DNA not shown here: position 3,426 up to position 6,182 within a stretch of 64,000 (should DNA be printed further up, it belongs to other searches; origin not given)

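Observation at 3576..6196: Bacterial type IIIA (plant/fungal-like) plasma-membrane H+-ATPase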

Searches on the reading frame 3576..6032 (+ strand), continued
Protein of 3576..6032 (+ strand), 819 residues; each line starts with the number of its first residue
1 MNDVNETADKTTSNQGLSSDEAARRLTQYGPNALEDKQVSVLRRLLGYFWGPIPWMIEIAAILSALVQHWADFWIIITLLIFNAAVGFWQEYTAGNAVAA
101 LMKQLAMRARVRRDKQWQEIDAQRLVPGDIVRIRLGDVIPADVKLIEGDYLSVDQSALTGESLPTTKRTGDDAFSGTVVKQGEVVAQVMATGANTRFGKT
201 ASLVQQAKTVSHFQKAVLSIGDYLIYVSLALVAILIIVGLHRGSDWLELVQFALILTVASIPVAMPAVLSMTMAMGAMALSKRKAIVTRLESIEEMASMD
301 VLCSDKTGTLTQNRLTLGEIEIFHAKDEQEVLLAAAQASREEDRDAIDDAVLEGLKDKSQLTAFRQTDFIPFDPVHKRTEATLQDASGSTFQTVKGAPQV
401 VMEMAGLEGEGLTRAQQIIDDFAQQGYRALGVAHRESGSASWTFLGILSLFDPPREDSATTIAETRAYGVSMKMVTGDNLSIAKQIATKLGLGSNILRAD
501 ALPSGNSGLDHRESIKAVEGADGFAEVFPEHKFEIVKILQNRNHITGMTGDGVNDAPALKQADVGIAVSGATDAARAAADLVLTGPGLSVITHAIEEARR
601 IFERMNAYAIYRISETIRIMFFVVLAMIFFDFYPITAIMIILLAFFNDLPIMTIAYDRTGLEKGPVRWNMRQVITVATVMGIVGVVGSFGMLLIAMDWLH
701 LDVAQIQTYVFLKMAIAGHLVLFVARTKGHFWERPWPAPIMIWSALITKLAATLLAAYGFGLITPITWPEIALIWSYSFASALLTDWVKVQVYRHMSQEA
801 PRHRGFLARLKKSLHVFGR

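Call 9: search_solved_structures(query=window:3576-6032:+, max_evalue=1e-80, show_alignments=4)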
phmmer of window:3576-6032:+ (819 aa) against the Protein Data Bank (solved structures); distinct sequences matched with E-value up to 1e-80: 10.
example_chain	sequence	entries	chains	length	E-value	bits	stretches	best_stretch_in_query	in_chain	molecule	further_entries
5ksd_A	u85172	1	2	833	1.1e-195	655.3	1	12-786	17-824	ATPase 2, plasma membrane-type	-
1mhs_A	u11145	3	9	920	5.8e-170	570.3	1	10-781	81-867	Plasma Membrane ATPase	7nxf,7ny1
7vh5_A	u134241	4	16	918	1.1e-168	566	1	10-771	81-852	Plasma membrane ATPase 1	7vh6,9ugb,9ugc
8uy7_A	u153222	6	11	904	2e-89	303.9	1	12-751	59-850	Magnesium-transporting ATPase, P-type 1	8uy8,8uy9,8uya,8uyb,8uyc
9byb_A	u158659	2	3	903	4.1e-86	293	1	11-682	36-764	Magnesium-transporting ATPase, P-type 1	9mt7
9ejn_A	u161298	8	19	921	4.4e-86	292.9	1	11-682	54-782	Magnesium-transporting ATPase, P-type 1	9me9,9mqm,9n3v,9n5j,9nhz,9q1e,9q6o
9zlk_A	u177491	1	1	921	1.8e-85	290.8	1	11-742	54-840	Magnesium-transporting ATPase, P-type 1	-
8iww_A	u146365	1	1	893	1.3e-81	278.1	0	14-320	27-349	Calcium-transporting ATPase type 2C member 1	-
8iwp_A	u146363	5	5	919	1.5e-81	277.9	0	14-320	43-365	Calcium-transporting ATPase type 2C member 1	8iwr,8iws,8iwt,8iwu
7yag_A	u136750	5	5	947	1.7e-81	277.7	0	14-320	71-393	Calcium-transporting ATPase type 2C member 1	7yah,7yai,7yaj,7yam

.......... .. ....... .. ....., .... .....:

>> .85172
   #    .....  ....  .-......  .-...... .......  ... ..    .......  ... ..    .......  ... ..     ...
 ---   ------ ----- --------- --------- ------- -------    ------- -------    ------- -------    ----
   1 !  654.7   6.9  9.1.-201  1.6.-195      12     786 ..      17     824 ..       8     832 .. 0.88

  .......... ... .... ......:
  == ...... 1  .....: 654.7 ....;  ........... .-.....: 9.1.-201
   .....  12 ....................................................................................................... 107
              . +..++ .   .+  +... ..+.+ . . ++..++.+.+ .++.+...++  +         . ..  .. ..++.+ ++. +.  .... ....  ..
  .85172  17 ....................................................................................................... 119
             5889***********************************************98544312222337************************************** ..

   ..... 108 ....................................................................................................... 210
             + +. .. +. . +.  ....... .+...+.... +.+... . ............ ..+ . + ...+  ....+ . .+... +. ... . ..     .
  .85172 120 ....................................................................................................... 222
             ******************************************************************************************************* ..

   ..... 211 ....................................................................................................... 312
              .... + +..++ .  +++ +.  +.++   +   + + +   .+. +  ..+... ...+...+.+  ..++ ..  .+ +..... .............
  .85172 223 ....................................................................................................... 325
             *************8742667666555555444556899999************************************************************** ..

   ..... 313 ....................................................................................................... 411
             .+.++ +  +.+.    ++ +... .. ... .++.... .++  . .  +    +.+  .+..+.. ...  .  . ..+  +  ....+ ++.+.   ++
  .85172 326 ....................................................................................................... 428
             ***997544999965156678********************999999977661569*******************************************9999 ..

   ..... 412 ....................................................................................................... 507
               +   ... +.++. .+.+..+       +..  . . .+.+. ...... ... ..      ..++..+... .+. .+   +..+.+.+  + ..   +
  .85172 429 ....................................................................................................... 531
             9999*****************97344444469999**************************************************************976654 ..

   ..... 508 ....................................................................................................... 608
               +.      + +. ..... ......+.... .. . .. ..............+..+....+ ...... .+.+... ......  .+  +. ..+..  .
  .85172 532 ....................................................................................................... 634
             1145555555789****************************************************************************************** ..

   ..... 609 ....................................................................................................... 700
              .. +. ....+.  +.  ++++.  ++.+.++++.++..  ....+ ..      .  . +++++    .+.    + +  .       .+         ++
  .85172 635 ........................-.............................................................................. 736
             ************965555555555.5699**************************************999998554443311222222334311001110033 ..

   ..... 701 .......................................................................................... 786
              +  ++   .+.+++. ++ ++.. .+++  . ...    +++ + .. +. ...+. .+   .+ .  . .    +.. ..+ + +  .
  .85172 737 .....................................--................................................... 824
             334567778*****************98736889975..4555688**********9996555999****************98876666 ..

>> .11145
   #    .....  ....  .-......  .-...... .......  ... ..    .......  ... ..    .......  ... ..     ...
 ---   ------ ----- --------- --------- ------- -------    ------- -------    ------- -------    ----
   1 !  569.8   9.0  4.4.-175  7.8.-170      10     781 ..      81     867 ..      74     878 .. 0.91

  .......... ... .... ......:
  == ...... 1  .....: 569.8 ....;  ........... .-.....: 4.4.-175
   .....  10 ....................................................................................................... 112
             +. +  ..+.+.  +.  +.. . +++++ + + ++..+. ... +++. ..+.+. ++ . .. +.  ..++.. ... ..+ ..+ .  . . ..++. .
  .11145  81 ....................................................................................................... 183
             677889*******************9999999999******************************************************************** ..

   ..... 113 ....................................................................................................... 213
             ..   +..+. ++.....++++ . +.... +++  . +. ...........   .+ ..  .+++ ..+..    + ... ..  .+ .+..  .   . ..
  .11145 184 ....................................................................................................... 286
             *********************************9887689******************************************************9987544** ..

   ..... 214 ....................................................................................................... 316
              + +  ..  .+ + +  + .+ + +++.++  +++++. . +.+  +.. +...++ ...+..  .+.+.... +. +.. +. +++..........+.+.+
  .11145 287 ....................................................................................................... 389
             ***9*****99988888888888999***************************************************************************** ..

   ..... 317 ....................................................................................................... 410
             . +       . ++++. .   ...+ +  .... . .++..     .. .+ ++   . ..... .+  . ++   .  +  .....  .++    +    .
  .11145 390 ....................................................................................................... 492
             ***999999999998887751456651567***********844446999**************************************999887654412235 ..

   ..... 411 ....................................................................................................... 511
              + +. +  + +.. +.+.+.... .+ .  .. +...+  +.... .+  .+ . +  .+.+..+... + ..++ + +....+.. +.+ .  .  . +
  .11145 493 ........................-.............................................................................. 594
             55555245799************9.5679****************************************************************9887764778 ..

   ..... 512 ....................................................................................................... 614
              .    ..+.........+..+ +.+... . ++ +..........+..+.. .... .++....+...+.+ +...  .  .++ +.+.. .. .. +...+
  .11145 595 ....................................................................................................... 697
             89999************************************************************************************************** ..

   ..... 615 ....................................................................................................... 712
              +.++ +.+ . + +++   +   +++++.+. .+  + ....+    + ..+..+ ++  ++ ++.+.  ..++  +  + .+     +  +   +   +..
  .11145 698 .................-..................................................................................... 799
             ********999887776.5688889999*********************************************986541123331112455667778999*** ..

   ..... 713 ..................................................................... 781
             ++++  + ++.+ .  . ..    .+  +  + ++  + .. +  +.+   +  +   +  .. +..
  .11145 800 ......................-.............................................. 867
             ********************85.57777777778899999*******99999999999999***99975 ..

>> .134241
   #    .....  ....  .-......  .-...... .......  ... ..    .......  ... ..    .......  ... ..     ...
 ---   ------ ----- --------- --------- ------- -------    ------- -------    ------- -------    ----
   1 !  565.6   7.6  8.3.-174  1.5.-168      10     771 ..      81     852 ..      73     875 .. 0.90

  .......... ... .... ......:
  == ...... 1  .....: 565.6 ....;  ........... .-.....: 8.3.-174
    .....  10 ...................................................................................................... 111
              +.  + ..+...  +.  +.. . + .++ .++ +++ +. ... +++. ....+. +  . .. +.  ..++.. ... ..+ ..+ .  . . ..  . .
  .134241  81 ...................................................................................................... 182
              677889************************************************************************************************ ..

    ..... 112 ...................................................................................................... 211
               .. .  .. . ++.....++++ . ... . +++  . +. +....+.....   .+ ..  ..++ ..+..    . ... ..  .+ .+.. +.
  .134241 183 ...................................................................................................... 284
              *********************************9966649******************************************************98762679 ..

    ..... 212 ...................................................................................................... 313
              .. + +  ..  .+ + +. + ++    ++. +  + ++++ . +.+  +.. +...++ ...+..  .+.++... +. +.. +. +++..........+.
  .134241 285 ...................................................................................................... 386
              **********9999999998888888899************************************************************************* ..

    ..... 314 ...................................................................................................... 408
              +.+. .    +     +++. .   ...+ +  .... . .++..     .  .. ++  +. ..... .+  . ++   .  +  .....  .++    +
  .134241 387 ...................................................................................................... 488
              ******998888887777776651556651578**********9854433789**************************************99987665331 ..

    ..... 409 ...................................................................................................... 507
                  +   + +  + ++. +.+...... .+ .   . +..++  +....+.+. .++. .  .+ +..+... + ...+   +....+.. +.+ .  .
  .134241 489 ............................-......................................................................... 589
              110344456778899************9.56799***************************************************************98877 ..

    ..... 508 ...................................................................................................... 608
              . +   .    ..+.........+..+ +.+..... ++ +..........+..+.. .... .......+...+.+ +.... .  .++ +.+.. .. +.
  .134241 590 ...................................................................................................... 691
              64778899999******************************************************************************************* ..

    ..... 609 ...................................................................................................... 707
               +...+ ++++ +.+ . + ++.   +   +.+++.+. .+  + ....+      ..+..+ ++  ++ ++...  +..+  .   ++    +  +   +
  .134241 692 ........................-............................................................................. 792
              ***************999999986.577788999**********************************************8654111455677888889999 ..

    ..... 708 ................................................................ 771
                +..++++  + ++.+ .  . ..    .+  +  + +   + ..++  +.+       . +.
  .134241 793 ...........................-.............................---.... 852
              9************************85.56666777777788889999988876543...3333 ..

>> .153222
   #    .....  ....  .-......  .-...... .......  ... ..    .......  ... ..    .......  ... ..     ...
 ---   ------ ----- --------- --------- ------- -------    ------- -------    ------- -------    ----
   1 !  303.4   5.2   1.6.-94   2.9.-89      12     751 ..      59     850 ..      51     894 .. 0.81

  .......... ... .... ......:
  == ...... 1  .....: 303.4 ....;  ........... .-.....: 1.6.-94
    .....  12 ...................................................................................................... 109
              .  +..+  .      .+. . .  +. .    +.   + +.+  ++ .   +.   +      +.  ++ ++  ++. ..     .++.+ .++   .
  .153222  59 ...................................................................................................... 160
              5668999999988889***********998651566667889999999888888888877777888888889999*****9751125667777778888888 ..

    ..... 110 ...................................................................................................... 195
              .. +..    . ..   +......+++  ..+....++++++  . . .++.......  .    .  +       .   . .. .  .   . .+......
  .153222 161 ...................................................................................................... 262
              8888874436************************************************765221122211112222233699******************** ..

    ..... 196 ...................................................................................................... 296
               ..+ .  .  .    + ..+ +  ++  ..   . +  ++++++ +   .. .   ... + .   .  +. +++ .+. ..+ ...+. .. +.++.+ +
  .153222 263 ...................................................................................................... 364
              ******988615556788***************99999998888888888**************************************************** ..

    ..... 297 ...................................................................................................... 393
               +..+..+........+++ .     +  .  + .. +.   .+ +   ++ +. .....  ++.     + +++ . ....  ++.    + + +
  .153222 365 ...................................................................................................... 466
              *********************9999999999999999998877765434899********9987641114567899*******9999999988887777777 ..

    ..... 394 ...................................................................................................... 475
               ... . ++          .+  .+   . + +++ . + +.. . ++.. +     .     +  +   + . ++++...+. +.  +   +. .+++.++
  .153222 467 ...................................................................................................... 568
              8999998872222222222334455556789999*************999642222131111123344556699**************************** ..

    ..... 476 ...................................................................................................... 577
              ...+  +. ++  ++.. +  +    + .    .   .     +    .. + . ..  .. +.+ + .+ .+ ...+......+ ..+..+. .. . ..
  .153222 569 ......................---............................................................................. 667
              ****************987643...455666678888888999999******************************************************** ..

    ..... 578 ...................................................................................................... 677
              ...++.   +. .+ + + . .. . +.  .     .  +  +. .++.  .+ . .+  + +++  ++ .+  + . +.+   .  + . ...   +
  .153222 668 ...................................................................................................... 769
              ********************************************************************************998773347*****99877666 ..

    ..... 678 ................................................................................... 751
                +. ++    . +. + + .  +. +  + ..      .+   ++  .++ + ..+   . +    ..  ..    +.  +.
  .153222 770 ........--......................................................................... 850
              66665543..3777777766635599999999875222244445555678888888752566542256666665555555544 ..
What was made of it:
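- On P3A plasma-membrane H+-ATPase (TIGR01647): The alignment to AHA2 spans all ten helices (call 9).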
